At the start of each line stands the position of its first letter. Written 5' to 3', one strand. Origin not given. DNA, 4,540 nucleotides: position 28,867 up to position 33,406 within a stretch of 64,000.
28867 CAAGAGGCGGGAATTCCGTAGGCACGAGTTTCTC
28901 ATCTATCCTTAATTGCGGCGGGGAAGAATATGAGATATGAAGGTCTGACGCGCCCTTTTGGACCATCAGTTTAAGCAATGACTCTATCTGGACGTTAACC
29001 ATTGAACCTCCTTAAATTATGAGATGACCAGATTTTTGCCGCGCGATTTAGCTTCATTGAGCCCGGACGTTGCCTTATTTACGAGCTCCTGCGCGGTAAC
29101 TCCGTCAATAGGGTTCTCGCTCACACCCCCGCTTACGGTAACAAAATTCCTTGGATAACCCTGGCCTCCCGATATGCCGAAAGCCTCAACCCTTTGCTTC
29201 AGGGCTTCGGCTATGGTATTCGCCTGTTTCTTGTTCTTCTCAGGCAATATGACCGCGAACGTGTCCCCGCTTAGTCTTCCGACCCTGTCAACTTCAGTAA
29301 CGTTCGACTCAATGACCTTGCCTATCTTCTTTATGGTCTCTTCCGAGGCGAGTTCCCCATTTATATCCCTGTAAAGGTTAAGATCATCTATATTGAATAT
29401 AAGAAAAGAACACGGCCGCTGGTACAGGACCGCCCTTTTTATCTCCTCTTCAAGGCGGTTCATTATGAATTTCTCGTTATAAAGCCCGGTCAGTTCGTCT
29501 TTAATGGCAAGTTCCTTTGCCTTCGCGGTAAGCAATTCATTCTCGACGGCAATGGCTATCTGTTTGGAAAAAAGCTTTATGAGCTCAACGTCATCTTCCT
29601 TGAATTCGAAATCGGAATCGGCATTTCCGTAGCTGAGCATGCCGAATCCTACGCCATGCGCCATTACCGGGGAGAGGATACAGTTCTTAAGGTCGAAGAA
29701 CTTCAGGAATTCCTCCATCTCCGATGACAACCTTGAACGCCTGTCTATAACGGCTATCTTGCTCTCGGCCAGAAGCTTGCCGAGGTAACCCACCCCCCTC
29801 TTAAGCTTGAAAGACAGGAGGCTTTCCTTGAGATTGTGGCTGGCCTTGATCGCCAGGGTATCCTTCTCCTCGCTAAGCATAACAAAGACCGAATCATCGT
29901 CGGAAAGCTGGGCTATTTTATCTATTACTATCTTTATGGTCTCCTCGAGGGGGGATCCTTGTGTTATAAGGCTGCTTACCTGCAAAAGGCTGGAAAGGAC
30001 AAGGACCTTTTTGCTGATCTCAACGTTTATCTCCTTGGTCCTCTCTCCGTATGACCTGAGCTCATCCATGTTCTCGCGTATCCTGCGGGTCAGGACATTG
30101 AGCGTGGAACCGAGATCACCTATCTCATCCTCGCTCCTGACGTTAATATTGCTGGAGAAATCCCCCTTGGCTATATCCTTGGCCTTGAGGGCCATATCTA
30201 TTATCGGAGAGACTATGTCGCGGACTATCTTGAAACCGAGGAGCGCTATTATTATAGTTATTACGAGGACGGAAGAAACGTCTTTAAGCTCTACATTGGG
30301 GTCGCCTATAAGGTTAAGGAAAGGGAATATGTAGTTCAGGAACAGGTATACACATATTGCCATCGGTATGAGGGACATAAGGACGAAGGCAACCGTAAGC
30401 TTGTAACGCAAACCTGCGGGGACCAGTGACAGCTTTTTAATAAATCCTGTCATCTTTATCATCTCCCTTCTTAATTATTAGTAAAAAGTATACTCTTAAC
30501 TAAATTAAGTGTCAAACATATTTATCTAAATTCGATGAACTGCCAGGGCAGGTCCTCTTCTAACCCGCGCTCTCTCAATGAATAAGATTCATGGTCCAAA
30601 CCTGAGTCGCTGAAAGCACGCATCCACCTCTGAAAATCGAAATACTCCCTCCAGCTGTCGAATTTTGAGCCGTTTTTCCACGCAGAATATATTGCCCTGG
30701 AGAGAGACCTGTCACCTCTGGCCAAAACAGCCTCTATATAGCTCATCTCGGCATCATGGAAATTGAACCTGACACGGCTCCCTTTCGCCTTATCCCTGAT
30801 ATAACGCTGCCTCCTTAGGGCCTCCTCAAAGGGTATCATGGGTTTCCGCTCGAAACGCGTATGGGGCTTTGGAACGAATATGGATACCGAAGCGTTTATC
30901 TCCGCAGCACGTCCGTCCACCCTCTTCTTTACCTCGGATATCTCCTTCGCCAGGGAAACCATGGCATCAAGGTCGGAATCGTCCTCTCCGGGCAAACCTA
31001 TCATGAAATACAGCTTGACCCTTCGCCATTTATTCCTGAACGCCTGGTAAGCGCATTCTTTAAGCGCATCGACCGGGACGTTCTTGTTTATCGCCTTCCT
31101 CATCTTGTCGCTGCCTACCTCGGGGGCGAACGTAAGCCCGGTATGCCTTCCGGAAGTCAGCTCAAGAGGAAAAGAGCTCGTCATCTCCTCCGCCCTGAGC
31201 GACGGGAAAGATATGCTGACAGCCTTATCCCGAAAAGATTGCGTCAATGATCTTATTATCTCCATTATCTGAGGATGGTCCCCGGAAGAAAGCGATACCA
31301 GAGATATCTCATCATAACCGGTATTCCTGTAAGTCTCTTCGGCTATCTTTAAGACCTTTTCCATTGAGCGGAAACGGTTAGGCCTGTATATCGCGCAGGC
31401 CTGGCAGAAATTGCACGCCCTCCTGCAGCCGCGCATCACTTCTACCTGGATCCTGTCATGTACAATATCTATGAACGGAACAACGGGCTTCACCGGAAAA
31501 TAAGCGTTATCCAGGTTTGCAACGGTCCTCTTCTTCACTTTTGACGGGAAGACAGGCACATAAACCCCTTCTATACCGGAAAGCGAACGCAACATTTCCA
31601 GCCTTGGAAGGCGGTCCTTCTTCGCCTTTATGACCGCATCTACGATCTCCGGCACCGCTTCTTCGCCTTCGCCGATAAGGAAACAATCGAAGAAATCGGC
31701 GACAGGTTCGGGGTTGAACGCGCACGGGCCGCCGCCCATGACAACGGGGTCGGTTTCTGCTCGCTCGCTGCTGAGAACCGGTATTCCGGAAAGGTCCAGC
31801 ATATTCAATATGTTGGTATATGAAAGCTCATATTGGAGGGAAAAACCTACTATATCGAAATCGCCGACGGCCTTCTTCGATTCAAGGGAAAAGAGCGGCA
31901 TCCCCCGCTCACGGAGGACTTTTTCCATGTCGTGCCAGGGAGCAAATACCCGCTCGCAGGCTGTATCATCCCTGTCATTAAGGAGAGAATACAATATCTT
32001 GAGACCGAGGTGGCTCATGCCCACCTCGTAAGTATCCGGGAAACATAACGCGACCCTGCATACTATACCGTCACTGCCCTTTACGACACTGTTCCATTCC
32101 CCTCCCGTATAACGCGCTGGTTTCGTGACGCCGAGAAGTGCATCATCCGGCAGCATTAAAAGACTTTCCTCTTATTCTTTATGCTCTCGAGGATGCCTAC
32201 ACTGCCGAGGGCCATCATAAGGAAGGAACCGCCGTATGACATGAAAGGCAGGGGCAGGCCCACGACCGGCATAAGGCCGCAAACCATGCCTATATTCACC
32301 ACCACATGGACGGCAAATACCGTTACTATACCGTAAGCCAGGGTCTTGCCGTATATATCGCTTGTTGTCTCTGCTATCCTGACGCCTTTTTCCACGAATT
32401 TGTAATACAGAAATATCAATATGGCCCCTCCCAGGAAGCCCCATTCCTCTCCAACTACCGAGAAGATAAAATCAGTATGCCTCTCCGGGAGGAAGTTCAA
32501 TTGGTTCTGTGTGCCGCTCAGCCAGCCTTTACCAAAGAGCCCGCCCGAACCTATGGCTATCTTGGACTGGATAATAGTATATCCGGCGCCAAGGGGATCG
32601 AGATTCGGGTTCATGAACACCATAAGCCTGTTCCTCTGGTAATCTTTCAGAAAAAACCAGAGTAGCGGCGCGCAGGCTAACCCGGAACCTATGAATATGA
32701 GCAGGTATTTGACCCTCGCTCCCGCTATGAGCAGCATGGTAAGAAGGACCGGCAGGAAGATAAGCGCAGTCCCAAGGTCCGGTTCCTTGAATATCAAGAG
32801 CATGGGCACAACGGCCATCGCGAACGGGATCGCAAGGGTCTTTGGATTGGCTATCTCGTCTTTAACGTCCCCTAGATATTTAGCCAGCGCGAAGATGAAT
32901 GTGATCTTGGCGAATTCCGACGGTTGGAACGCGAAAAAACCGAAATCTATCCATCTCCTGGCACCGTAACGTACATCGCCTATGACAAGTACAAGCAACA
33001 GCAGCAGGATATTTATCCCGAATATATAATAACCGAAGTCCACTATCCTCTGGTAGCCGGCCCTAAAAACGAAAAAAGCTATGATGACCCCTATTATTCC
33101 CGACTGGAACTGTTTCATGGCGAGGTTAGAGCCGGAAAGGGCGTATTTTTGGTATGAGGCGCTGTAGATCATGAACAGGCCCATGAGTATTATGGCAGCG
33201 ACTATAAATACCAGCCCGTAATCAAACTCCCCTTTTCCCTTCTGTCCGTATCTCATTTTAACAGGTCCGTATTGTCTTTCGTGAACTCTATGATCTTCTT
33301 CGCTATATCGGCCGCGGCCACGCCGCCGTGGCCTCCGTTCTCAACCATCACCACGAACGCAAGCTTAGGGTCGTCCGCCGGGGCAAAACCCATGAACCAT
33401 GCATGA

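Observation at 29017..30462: HAMP-GAF sensor with a catalytically dead GGDEF domain (SGDTF, I-site absent) heading the pilus motor gene block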

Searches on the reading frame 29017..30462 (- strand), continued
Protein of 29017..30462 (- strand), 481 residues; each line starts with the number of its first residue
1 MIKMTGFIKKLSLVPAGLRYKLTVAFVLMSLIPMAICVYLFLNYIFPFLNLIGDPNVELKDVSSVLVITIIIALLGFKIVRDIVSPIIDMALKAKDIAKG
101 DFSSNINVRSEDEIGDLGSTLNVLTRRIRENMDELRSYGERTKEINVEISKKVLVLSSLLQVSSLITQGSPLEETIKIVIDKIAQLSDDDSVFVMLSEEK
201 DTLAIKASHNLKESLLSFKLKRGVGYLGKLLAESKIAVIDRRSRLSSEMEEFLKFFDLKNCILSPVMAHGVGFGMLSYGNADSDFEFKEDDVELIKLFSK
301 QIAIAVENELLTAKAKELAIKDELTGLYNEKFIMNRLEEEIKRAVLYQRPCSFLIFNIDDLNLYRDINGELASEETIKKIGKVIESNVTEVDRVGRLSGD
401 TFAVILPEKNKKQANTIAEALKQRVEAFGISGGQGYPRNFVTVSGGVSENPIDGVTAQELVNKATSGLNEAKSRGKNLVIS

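Call 28: search_protein_families(library=pfam, proteins=[L042:11467-15612:+, L066:15294-16238:+, L066:16229-20386:+, L073:15289-19494:+], max_evalue=0.0001)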
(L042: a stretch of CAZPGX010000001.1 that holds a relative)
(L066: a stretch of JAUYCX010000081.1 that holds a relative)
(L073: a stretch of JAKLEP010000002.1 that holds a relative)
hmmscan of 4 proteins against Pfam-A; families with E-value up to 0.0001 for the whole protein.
L042:11467-15612:+ (1382 aa): 7 families
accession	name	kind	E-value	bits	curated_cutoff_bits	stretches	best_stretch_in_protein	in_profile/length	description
PF00990.26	GGDEF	-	5.3e-49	166.5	23.8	1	26-185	1-161/161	Diguanylate cyclase, GGDEF domain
PF13191.12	AAA_16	-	7.1e-24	85.6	32.6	1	210-390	1-166/167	AAA ATPase domain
PF13646.12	HEAT_2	-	1.1e-16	61.3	27.7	2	1269-1335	8-75/88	HEAT repeats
PF13401.12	AAA_22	-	3.3e-08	34.4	27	1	232-394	4-124/130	AAA domain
PF03130.22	HEAT_PBS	-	1.7e-06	28.4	20.9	0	1339-1363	2-26/27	PBS lyase HEAT-like repeat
PF10923.14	BrxC_BrxD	-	2.3e-05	24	22.2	0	212-272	28-88/414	BREX system ATP-binding protein BrxC/D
PF25201.1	nSTAND6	-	5.9e-05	23.6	27.7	0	213-275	3-60/148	Novel STAND NTPase 6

L066:15294-16238:+ (315 aa): 2 families
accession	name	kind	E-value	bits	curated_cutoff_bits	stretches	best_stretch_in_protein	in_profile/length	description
PF00990.26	GGDEF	-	2.2e-43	148.3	23.8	1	158-305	2-160/161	Diguanylate cyclase, GGDEF domain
PF00072.30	Response_reg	-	3.6e-17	63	30.2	1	25-133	1-109/111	Response regulator receiver domain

L066:16229-20386:+ (1386 aa): 3 families
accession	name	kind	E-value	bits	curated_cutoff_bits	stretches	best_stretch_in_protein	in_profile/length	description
PF00990.26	GGDEF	-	7.6e-44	149.8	23.8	1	23-181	3-161/161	Diguanylate cyclase, GGDEF domain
PF13191.12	AAA_16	-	3e-12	47.8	32.6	1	206-379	1-158/167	AAA ATPase domain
PF13646.12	HEAT_2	-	3.6e-10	40.4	27.7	1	1293-1360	3-70/88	HEAT repeats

L073:15289-19494:+ (1402 aa): 5 families
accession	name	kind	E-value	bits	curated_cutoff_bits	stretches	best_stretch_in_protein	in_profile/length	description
PF00990.26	GGDEF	-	2.2e-42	145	23.8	1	43-201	2-161/161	Diguanylate cyclase, GGDEF domain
PF13191.12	AAA_16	-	6.6e-15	56.4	32.6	1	227-401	2-155/167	AAA ATPase domain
PF13646.12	HEAT_2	-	1.3e-14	54.7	27.7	1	1311-1378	6-73/88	HEAT repeats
PF02985.28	HEAT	-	2.1e-07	31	23.5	0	1339-1366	3-30/31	HEAT repeat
PF03130.22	HEAT_PBS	-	1.6e-06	28.5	20.9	0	1321-1347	1-27/27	PBS lyase HEAT-like repeat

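Call 40: predict_structure(alignment_id=A1)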
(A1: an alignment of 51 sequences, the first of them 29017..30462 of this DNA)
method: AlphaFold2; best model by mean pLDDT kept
length: 481 residues; sequences in the alignment: 51
mean_pLDDT: 81.4   pTM: 0.46
mean pLDDT of the five models: 81.4, 80.0, 77.5, 75.0, 74.5
residues with pLDDT >= 90: 86; 70-90: 340; 50-70: 51; < 50: 4
segments of 3 or more residues with pLDDT < 50: 1-3
pLDDT, mean of each block of 10 residues (from residue 1): 53 68 75 76 64 54 73 77 77 79 74 77 84 81 81 84 82 90 85 85 86 80 78 86 83 86 87 90 85 90 86 62 75 85 82 92 88 87 84 84 90 91 88 81 92 87 93 89 83
secondary structure, 60 per line:
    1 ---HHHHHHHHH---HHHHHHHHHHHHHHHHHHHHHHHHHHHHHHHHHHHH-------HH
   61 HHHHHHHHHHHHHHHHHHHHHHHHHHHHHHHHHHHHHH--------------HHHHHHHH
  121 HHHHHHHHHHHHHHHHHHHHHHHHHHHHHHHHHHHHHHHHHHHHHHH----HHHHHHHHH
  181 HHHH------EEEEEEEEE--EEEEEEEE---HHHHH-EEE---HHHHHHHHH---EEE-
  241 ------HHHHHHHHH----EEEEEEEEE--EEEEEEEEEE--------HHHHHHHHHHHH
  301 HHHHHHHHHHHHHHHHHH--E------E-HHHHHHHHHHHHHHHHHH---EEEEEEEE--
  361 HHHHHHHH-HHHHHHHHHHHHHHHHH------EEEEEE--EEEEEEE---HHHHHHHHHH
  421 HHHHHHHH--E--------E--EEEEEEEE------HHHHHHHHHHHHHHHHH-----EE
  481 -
elements in order: H4-12 H16-51 H59-98 H113-167 H172-184 E191-199 E202-209 H213-217 E219-221 H225-233 E237-239 H247-255 E260-268 E271-280 H289-318 H330-347 E351-358 H361-368 H370-386 E393-398 E401-407 H411-428 E443-450 H457-473

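Call 44: fold_search(model_id=the predicted structure, library=pdb)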
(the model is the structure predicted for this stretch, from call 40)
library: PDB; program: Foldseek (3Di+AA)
matches with E <= 10: 1213; with E <= 0.001: 484
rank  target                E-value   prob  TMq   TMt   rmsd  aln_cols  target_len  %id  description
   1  5llw_A                1.4e-16  1.00  0.34  0.25  16.4       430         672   17  Bacteriophytochrome activated diguanylyl cyclase from Idiomarina species A28L (released 2017-03-15)
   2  5llx_B                3.1e-16  1.00  0.33  0.24  30.9       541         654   12  Bacteriophytochrome activated diguanylyl cyclase from Idiomarina species A28L with GTP bound (released 2017-03-15)
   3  6et7_A                3.5e-16  1.00  0.33  0.25  16.6       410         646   17  Activated heterodimer of the bacteriophytochrome regulated diguanylyl cyclase variant - S505V A526V - from Idiomarina  (released 2018-06-13)
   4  4zmu_A                4.1e-16  1.00  0.32  0.44  17.2       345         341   17  Dcsbis, a diguanylate cyclase from Pseudomonas aeruginosa (released 2016-05-04)
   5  6et7_B                5.3e-16  1.00  0.32  0.24  31.0       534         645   12  Activated heterodimer of the bacteriophytochrome regulated diguanylyl cyclase variant - S505V A526V - from Idiomarina  (released 2018-06-13)
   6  5llw_B                8.4e-16  1.00  0.33  0.24  15.1       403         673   18  Bacteriophytochrome activated diguanylyl cyclase from Idiomarina species A28L (released 2017-03-15)
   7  5llx_A                1.9e-15  1.00  0.33  0.24  15.3       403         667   17  Bacteriophytochrome activated diguanylyl cyclase from Idiomarina species A28L with GTP bound (released 2017-03-15)
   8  4zmu_B                6.9e-15  1.00  0.32  0.44  17.4       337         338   18  Dcsbis, a diguanylate cyclase from Pseudomonas aeruginosa (released 2016-05-04)
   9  3bre_B                1.0e-13  1.00  0.34  0.50   8.3       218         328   28  Crystal Structure of P.aeruginosa PA3702 (released 2008-04-01)
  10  3i5c_A                1.2e-13  1.00  0.34  0.80   3.6       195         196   32  Crystal structure of a fusion protein containing the leucine zipper of GCN4 and the GGDEF domain of WspR from Pseudomo (released 2009-08-18)
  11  6zxb_A                1.4e-13  1.00  0.36  0.58   6.5       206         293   26  Diguanylate cyclase DgcR (I-site mutant) in native state (released 2021-03-31)
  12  2wb4_B                1.4e-13  1.00  0.33  0.36  11.6       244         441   25  activated diguanylate cyclase PleD in complex with c-di-GMP (released 2010-04-21)
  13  3ign                  4.7e-13  1.00  0.32  0.89   2.8       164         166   29  Crystal Structure of the GGDEF domain from Marinobacter aquaeolei diguanylate cyclase complexed with c-di-GMP - Northeas (released 2009-08-11)
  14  3i5c_B                5.7e-13  1.00  0.34  0.79   5.0       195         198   32  Crystal structure of a fusion protein containing the leucine zipper of GCN4 and the GGDEF domain of WspR from Pseudomo (released 2009-08-18)
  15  9g85_C                8.7e-13  1.00  0.32  0.35   5.7       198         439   31  Structure of Response regulator PleD in complex with c-diGMP and ppGpp (released 2025-08-06)
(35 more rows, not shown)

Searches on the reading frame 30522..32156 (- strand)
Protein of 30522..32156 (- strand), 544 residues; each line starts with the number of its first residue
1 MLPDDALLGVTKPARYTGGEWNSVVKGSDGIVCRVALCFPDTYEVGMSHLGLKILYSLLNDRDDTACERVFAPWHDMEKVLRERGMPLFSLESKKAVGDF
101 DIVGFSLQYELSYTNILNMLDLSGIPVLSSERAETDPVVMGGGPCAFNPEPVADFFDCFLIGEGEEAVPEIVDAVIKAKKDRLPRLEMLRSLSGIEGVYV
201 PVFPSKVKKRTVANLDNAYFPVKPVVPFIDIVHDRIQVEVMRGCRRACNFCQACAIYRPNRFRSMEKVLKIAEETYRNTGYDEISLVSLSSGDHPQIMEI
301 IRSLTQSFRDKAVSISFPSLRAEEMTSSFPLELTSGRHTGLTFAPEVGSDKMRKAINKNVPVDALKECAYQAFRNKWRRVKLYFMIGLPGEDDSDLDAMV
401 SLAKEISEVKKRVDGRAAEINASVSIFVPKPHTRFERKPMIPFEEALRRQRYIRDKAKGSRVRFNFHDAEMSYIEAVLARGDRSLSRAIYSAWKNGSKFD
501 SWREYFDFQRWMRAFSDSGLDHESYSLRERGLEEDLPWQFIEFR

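Call 5: search_protein_families(library=pfam, proteins=[window:30522-32156:-], max_evalue=0.01)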
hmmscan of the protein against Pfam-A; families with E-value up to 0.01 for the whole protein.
window:30522-32156:- (544 aa): 3 families
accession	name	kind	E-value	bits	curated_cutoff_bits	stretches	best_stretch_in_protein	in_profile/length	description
PF19864.5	Radical_SAM_N2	-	1.7e-67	226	29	1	51-201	1-151/151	Radical SAM proteins, N-terminal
PF04055.27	Radical_SAM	-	3.1e-15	57.2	29.5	1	238-402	1-165/166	Radical SAM superfamily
PF02310.24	B12-binding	-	3.5e-06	27.3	32.1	1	98-171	50-120/121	B12 binding domain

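Call 7: search_protein_families(library=ncbifam, proteins=[window:30522-32156:-], max_evalue=0.001)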
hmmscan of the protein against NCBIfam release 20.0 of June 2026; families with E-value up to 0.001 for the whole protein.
window:30522-32156:- (544 aa): 11 families
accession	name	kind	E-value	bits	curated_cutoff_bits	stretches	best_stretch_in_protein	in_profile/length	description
TIGR03960.1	rSAM_fuse_unch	hypoth_equivalog_domain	1.2e-203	677.9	462.3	2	204-542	222-564/605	TIGR03960 family B12-binding radical SAM protein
TIGR04013.1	B12_SAM_MJ_1487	hypoth_equivalog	5.2e-20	71.6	251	1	131-445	66-363/382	TIGR04013 family B12-binding domain/radical SAM domain-containing protein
TIGR04014.1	B12_SAM_MJ_0865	equivalog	1.1e-15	57.4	360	1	111-406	44-336/434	methyl-coenzyme M reductase glutamine C-methyltransferase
TIGR04190.1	B12_SAM_Ta0216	equivalog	1.4e-08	33.8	500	1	219-428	202-416/554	TIGR04190 family B12-binding domain/radical SAM domain protein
NF050148.1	rSAM_ApyD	equivalog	3e-08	32.5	750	1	137-403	105-363/645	RiPP biosynthesis radical SAM protein ApyD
TIGR04072.2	rSAM_ladder_B12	equivalog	6.4e-08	31.7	360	1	134-398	97-341/443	lipid biosynthesis B12-binding/radical SAM protein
TIGR00089.1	TIGR00089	subfamily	1.3e-07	30.8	251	1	235-456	140-358/429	MiaB/RimO family radical SAM methylthiotransferase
TIGR01579.1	MiaB-like-C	equivalog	5.2e-07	29.3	357.05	1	232-406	137-318/416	tRNA (N(6)-L-threonylcarbamoyladenosine(37)-C(2))-methylthiotransferase MtaB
TIGR04367.1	HpnR_B12_rSAM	equivalog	5.2e-06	25.3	650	1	101-268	62-220/490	hopanoid C-3 methylase HpnR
TIGR03975.1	rSAM_ocin_1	subfamily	0.00024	19.7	281.85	0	153-287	179-317/606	RiPP maturation radical SAM C-methyltransferase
TIGR03471.1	HpnJ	equivalog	0.00064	18.7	577.6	0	232-408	194-367/472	hopanoid biosynthesis associated radical SAM protein HpnJ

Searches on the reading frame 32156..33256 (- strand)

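Call 5: search_protein_families(library=pfam, proteins=[window:32156-33256:-], max_evalue=0.01)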
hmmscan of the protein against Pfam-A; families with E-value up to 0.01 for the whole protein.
window:32156-33256:- (366 aa): 1 family
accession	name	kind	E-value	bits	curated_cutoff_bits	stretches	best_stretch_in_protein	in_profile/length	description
PF01098.24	FTSW_RODA_SPOVE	-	3.6e-103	345.7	26.4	1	15-364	3-355/356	Cell cycle protein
